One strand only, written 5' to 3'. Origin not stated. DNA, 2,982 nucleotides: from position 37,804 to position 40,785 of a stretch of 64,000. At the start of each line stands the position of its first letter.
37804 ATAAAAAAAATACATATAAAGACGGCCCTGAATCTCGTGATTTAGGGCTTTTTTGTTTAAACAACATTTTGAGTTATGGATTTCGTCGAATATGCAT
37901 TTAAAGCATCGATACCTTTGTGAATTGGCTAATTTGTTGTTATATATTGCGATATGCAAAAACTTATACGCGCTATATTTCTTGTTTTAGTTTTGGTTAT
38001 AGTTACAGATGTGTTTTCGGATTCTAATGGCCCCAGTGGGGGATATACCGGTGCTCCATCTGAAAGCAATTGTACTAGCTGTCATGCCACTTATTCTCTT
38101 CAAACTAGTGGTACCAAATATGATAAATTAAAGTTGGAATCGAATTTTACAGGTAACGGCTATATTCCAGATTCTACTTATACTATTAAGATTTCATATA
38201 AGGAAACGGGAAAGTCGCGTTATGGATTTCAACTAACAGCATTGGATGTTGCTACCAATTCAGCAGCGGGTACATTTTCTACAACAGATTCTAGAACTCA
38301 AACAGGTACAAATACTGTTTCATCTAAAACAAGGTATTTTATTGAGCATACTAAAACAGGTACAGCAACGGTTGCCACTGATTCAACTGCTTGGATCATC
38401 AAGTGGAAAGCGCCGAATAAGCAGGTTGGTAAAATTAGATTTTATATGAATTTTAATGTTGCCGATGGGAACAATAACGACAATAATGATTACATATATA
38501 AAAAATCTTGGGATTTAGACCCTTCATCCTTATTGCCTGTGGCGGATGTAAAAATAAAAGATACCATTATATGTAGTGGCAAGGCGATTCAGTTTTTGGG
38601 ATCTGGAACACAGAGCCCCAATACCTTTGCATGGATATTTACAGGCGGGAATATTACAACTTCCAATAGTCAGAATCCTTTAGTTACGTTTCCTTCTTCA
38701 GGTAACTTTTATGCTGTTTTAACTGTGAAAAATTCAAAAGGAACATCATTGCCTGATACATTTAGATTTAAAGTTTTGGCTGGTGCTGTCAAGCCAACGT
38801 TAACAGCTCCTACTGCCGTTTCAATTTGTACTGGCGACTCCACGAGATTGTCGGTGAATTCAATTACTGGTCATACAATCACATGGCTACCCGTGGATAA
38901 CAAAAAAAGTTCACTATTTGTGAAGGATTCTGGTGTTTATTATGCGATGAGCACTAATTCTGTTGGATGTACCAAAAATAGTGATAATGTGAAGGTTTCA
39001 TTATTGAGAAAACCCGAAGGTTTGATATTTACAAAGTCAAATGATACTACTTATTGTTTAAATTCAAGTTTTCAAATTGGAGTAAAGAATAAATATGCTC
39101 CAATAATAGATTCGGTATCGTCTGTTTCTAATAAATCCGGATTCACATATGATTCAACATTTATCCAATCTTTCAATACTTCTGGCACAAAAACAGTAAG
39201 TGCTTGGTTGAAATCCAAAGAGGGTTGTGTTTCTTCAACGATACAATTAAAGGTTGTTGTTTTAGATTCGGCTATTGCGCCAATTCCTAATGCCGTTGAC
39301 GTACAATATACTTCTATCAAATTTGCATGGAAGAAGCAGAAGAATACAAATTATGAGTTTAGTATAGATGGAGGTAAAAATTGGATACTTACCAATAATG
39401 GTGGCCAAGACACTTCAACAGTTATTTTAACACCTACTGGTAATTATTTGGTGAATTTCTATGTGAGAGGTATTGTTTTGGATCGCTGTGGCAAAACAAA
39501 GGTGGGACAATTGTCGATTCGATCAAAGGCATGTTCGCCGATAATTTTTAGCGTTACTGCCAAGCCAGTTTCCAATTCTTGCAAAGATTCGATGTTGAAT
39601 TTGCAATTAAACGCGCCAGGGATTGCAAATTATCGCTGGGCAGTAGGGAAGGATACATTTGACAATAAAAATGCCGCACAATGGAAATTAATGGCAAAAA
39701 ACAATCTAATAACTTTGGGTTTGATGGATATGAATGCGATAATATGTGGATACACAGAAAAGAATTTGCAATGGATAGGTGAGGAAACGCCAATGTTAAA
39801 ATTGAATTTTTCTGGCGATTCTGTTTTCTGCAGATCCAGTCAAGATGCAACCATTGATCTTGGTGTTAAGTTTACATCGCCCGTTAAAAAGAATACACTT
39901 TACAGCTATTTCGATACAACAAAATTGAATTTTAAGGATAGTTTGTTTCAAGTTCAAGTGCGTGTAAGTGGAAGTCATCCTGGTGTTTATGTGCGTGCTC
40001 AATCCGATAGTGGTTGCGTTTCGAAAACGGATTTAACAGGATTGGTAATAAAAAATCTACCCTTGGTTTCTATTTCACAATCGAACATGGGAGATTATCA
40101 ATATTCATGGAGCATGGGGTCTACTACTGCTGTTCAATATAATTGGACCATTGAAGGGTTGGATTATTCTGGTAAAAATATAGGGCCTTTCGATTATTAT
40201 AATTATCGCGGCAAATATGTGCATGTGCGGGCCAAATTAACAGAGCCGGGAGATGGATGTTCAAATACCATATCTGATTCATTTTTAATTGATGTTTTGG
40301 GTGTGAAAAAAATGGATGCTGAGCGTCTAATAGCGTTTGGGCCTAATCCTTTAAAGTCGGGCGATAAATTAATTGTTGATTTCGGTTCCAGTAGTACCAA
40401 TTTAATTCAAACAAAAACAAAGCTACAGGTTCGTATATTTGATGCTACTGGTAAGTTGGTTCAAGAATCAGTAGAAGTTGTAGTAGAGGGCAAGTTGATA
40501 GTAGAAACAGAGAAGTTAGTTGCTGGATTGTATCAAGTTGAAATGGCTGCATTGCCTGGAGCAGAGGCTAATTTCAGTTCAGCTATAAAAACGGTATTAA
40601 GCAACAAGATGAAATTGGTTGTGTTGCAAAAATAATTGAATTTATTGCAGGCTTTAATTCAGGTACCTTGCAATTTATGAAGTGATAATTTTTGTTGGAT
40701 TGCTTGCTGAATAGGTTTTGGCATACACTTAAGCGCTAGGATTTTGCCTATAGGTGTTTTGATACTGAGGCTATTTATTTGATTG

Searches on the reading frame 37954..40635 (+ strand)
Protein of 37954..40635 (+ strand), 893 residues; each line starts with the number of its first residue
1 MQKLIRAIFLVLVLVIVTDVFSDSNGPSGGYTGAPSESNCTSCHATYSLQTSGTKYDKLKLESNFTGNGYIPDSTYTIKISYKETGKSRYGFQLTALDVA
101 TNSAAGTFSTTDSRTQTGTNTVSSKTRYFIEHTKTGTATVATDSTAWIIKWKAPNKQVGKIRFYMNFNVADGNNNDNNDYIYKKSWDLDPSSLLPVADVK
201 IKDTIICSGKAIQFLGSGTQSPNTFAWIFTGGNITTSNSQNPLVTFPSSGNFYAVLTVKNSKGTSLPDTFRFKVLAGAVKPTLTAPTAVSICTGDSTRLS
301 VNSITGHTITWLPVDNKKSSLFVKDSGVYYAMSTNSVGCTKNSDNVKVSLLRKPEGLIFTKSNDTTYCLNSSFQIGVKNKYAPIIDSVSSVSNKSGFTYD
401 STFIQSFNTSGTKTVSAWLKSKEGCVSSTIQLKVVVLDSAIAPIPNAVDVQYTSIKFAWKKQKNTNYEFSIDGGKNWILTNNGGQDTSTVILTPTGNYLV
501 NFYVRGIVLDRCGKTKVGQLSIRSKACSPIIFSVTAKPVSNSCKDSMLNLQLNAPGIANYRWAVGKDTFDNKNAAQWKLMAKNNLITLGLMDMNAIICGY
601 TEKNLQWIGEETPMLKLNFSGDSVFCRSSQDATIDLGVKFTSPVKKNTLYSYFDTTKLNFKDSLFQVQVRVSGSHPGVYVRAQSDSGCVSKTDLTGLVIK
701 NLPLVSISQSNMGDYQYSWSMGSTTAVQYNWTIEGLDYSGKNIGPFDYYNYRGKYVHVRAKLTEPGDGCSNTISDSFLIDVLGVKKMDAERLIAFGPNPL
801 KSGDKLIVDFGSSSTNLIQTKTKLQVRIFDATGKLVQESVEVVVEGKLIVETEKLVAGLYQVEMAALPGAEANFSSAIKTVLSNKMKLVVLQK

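Call 76: search_protein_families(library=pfam, proteins=[window:37954-40635:+], max_evalue=0.0001)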
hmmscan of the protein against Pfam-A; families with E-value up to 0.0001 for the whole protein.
window:37954-40635:+ (893 aa): 1 family
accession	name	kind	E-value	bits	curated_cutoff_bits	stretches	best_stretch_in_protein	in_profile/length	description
PF18911.6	PKD_4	-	2.1e-09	37.8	27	1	195-271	4-82/85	PKD domain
